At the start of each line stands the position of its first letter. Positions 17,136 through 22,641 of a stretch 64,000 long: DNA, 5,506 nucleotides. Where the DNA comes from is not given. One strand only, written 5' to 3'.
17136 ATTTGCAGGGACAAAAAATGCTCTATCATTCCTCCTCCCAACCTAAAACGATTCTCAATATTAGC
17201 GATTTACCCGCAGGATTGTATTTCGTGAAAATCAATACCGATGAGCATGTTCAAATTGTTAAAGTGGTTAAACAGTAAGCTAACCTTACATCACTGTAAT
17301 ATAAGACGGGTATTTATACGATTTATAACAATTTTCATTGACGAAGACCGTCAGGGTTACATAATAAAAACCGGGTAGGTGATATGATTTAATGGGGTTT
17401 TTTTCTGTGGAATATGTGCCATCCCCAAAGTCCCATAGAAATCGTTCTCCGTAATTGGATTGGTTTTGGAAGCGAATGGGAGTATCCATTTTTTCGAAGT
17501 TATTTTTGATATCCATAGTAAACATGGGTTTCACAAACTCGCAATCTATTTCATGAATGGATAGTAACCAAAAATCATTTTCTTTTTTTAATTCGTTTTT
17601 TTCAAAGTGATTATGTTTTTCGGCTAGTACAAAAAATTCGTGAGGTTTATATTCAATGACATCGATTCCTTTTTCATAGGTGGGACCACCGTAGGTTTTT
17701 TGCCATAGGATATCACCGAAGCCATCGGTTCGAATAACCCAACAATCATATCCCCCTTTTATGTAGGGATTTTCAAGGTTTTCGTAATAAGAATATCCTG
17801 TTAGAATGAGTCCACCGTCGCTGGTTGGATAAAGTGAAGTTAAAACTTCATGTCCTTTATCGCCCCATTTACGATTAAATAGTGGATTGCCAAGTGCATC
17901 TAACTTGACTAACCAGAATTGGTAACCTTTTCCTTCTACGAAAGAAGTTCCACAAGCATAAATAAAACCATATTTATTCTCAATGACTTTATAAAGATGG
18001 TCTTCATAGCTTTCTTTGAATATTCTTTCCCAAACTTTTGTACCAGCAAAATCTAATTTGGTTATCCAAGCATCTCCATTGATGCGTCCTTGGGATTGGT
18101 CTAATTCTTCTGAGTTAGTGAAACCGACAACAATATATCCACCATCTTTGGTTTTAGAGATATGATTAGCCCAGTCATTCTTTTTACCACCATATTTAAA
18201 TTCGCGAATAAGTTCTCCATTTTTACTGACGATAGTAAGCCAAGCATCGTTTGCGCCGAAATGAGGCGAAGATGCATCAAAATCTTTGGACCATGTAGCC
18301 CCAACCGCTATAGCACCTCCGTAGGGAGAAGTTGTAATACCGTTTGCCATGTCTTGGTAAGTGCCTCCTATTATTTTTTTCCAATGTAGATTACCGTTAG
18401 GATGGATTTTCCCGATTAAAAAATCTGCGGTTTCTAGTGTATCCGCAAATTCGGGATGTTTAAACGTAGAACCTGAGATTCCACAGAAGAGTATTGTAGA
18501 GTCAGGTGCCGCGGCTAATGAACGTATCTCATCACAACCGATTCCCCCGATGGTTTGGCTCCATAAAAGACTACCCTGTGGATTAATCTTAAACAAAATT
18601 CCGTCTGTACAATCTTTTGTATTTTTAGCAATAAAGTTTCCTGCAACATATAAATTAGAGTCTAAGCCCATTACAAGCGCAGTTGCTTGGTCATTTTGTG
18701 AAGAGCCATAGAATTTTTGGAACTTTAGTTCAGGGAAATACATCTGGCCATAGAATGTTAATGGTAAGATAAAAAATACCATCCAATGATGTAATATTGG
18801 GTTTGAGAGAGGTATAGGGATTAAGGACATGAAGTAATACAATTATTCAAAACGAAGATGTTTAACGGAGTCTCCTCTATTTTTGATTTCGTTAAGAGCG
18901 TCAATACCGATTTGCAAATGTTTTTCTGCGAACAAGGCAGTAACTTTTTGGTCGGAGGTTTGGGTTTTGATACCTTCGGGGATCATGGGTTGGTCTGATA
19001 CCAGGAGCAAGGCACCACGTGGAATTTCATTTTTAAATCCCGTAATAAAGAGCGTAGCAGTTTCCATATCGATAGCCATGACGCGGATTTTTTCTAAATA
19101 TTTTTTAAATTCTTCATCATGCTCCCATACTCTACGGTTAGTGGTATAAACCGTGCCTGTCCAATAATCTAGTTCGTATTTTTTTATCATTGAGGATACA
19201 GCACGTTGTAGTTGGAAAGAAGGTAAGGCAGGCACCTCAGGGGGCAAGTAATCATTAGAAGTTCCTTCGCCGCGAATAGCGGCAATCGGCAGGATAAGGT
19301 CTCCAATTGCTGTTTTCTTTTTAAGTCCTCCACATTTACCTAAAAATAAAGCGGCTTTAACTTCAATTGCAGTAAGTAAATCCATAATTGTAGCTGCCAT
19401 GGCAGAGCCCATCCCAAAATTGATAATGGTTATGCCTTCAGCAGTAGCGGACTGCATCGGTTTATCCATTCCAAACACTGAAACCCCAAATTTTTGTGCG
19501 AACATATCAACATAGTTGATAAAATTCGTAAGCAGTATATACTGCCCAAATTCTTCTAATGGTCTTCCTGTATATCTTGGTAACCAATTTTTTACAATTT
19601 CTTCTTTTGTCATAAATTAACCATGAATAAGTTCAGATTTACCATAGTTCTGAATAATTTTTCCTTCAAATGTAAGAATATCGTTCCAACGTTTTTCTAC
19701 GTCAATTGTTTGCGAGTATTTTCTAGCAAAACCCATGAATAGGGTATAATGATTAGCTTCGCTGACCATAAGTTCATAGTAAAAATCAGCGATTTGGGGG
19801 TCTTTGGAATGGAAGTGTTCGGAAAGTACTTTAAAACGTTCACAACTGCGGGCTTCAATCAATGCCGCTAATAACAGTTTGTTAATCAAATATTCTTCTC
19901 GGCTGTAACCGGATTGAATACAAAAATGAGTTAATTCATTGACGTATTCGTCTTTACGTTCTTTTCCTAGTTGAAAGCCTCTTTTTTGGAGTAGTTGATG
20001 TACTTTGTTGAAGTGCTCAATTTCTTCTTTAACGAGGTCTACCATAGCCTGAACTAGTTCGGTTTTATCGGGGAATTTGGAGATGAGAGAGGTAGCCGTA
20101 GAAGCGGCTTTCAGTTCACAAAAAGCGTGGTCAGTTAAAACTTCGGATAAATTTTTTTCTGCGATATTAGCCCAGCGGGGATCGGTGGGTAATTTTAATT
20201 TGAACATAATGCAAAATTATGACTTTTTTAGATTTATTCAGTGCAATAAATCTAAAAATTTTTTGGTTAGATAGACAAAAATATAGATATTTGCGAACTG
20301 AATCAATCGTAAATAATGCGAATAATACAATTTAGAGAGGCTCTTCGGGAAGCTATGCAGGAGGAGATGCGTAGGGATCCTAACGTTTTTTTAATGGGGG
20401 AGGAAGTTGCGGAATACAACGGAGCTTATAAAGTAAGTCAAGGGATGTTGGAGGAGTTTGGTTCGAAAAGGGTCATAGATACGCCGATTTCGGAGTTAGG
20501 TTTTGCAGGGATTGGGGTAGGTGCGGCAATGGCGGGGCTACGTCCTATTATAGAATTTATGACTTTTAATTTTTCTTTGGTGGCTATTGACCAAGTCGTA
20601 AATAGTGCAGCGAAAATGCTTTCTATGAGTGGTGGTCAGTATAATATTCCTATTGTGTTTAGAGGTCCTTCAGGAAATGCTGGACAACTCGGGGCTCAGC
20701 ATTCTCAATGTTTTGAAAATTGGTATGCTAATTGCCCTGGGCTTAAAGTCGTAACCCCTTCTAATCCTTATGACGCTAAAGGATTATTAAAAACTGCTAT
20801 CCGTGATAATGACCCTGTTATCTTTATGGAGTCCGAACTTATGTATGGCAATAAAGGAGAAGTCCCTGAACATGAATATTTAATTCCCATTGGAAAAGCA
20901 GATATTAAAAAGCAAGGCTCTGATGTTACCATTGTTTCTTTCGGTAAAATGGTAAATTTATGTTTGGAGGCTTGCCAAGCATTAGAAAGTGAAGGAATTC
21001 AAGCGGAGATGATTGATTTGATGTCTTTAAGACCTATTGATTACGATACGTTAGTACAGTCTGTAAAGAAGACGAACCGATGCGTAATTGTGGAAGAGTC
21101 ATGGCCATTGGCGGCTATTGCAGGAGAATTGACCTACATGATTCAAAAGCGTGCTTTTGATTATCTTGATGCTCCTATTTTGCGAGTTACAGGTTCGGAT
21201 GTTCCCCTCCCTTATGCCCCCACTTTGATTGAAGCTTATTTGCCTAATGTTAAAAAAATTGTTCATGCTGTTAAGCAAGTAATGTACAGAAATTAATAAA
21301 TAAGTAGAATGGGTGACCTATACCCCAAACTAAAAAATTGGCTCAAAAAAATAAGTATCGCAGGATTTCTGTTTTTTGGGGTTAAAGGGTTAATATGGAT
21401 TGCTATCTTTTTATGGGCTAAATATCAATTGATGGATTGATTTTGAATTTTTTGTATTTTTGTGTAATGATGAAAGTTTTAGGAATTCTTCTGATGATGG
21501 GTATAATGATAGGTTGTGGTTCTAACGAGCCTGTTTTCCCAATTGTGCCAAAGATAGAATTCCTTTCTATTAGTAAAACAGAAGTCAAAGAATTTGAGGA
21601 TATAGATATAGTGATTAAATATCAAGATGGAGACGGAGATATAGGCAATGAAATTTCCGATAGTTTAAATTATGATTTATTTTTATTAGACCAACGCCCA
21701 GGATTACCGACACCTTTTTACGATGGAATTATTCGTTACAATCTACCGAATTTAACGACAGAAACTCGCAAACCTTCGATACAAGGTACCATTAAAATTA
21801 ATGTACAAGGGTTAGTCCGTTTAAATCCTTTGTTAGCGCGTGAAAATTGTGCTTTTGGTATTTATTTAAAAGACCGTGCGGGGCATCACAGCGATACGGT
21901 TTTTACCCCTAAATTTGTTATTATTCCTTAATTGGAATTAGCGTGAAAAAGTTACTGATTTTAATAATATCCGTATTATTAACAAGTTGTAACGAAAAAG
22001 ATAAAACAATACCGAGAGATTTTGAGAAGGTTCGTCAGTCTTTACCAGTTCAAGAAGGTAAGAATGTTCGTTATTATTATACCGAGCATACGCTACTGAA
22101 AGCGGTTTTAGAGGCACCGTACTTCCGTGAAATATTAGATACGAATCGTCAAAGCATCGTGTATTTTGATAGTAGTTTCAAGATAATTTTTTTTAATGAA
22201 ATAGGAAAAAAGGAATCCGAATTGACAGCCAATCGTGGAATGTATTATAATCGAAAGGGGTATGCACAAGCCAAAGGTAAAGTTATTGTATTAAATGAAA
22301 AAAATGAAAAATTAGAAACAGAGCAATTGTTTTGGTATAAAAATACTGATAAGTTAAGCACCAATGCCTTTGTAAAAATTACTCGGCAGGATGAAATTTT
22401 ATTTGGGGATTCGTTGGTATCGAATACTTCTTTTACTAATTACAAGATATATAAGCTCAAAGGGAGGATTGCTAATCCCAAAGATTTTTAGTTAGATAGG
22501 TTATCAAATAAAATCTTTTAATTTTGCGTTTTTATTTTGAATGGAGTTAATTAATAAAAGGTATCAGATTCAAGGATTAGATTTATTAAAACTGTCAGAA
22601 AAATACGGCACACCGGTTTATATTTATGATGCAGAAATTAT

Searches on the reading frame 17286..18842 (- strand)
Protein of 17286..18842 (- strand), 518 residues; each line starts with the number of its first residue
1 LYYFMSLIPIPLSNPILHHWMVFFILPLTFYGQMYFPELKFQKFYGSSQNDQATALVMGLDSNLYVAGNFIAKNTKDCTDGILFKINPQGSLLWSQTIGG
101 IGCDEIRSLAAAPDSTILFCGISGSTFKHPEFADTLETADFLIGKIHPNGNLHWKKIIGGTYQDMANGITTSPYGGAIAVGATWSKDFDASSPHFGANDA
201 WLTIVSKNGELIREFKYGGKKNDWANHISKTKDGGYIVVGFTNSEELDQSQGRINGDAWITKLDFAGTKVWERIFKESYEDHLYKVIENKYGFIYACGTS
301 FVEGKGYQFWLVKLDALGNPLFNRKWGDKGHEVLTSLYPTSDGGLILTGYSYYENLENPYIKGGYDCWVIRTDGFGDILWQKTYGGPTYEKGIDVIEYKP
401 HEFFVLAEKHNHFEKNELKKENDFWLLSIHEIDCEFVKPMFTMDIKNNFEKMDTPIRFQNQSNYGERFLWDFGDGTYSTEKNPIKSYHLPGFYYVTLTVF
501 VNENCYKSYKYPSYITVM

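Call 45: search_protein_families(library=pfam, proteins=[window:17286-18842:-], max_evalue=0.00001)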
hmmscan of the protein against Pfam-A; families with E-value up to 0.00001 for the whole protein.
window:17286-18842:- (518 aa): 1 family
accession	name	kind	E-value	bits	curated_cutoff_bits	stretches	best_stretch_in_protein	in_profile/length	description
PF18911.6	PKD_4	-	8.7e-09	35.8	27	1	465-505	34-74/85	PKD domain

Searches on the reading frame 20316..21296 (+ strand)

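Call 45: search_protein_families(library=pfam, proteins=[window:20316-21296:+], max_evalue=0.00001)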
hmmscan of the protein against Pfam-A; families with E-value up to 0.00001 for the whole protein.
window:20316-21296:+ (326 aa): 2 families
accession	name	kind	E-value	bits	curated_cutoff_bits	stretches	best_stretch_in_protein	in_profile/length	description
PF02779.29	Transket_pyr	-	1.2e-46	158.9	27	1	4-177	3-172/174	Transketolase, pyrimidine binding domain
PF02780.25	Transketolase_C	-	2.4e-38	131.3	25.9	1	193-315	1-124/124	Transketolase, C-terminal domain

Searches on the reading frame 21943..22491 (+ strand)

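Call 45: search_protein_families(library=pfam, proteins=[window:21943-22491:+], max_evalue=0.00001)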
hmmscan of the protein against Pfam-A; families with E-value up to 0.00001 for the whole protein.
window:21943-22491:+ (182 aa): 1 family
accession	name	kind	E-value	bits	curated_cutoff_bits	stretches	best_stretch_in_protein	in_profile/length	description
PF06835.18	LptC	-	4.3e-07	30.2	21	1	4-149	2-146/175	Lipopolysaccharide-assembly, LptC-related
